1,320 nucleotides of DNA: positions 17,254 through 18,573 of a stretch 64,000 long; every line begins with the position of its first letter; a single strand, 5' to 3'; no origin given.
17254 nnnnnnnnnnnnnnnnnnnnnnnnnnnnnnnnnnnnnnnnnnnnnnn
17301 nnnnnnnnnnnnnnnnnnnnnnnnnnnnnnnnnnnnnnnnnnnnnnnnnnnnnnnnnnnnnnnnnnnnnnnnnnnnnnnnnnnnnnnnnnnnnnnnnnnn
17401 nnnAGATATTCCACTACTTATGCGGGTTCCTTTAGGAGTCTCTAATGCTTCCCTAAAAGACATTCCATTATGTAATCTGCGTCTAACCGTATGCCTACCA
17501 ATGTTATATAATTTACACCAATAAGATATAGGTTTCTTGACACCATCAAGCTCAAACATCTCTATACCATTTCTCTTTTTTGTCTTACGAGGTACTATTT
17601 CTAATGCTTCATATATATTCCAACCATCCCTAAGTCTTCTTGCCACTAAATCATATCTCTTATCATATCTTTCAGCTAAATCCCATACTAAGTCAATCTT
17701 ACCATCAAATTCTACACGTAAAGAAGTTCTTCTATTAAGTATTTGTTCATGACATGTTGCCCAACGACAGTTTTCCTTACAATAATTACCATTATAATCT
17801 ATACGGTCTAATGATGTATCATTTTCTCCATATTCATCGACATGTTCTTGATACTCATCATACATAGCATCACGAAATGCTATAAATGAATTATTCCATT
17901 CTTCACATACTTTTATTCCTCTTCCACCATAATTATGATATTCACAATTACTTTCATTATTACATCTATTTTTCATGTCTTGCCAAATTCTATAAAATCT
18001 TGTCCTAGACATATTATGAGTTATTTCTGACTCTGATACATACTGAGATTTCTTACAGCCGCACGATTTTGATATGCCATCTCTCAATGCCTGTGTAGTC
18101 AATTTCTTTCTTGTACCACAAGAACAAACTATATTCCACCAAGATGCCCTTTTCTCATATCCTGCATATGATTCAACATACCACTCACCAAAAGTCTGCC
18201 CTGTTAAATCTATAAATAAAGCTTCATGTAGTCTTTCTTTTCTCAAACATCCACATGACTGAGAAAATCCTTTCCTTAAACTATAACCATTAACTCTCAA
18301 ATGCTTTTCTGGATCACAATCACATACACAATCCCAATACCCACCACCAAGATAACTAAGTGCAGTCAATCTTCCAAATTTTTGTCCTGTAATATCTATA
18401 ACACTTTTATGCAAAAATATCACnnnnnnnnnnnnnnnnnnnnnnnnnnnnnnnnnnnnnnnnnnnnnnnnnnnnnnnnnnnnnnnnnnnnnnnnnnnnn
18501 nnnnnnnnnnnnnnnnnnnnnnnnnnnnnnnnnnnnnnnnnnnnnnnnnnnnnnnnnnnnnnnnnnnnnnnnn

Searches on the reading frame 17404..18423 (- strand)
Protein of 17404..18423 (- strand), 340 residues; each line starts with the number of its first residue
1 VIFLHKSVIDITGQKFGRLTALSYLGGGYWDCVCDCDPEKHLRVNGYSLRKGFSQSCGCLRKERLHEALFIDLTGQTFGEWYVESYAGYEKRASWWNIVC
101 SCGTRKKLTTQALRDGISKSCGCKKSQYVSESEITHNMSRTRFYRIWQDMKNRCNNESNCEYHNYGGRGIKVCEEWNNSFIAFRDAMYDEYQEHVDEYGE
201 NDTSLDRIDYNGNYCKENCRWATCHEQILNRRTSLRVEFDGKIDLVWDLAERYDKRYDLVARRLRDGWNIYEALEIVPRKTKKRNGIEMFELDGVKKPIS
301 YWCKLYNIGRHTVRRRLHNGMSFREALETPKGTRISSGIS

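Call 82: search_protein_families(library=phrogs, proteins=[window:17404-18423:-], max_evalue=0.0001)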
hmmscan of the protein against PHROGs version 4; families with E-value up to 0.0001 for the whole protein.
window:17404-18423:- (340 aa): 8 families
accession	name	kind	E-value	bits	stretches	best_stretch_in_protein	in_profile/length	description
phrog_374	-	DNA, RNA and nucleotide metabolism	9.3e-70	237.1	2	70-317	194-449/617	HNH endonuclease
phrog_3377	-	DNA, RNA and nucleotide metabolism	1.2e-49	169.9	1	135-333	6-191/196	HNH endonuclease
phrog_8790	-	DNA, RNA and nucleotide metabolism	3e-32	113.5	1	136-273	18-141/241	restriction endonuclease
phrog_2081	-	DNA, RNA and nucleotide metabolism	5e-25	89.5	1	101-238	56-202/433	HNH endonuclease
phrog_953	-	DNA, RNA and nucleotide metabolism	1e-11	45.8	1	125-222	206-296/420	HNH endonuclease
phrog_18493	-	unknown function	1.5e-06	29.3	0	6-37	55-88/136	-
phrog_1065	-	unknown function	8.6e-06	26.8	1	240-333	54-144/192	-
phrog_22195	-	unknown function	4.2e-05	24.4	0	73-134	10-68/148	-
